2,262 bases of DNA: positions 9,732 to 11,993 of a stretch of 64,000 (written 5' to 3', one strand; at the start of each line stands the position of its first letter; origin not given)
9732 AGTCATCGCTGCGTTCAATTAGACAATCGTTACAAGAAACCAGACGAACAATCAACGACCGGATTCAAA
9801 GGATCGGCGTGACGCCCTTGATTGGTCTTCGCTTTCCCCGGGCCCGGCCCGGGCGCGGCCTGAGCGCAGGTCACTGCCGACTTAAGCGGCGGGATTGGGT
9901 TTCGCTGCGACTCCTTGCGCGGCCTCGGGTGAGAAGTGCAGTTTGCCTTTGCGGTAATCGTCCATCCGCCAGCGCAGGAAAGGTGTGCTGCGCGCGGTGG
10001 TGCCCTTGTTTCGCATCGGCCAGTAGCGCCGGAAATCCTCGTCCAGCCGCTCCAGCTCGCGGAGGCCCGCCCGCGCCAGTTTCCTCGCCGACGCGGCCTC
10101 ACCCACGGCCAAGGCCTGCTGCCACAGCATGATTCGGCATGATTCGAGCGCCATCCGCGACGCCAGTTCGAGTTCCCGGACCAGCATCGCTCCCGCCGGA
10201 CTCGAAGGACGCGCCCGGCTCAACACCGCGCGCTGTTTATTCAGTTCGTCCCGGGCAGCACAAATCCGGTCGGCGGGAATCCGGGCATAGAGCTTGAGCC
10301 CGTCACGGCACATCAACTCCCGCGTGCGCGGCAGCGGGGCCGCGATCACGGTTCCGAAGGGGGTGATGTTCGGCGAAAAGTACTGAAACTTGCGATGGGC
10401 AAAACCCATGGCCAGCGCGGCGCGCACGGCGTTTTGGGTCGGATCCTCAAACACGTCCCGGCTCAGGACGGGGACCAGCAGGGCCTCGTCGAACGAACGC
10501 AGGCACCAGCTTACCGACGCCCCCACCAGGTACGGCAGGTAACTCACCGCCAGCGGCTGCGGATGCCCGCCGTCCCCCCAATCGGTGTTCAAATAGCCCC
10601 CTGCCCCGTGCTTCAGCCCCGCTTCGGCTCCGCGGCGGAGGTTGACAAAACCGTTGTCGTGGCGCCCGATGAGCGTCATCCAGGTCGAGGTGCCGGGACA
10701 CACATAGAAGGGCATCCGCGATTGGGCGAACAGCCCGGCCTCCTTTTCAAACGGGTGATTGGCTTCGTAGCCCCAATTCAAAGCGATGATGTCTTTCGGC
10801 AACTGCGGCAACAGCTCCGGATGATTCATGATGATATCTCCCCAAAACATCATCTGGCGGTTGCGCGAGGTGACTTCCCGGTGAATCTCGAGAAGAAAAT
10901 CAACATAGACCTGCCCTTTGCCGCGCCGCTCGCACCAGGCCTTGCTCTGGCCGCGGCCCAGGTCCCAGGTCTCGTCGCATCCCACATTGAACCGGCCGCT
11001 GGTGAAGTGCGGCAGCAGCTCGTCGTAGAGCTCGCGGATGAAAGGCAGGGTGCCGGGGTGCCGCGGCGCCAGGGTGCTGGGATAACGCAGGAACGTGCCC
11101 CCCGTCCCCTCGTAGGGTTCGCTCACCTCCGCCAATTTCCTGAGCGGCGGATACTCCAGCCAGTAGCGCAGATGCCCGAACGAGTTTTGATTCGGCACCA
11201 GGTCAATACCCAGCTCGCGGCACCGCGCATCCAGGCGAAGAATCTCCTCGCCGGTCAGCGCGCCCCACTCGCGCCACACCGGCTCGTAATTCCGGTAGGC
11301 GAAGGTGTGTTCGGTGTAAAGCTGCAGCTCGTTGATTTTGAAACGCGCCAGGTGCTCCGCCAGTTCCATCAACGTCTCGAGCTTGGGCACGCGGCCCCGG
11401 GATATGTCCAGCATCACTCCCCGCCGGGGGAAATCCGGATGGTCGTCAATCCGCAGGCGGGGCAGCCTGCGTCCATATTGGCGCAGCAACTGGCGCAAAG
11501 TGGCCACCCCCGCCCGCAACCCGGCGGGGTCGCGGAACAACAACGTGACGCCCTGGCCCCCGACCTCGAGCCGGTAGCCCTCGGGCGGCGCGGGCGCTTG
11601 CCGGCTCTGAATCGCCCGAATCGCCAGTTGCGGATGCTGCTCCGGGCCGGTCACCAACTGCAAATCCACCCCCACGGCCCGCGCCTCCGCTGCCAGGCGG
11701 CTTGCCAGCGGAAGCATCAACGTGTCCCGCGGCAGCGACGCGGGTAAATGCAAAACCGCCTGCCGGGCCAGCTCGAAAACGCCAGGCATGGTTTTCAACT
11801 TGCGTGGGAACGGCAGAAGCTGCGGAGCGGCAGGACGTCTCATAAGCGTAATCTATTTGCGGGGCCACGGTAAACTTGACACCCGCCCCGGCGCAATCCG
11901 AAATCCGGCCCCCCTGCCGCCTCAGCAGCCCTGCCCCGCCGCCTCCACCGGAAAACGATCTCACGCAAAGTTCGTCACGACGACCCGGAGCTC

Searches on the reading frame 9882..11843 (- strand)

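Call 34: search_protein_families(library=pfam, proteins=[window:9882-11843:-], max_evalue=0.0001)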
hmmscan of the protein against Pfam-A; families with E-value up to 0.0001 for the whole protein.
window:9882-11843:- (653 aa): 2 families
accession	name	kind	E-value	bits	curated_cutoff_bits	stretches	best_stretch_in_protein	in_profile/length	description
PF02838.20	Glyco_hydro_20b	-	8.4e-17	62.5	26.1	1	7-135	2-124/124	Glycosyl hydrolase family 20, domain 2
PF00728.28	Glyco_hydro_20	-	3.7e-12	46.7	22.3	1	138-359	1-241/348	Glycosyl hydrolase family 20, catalytic domain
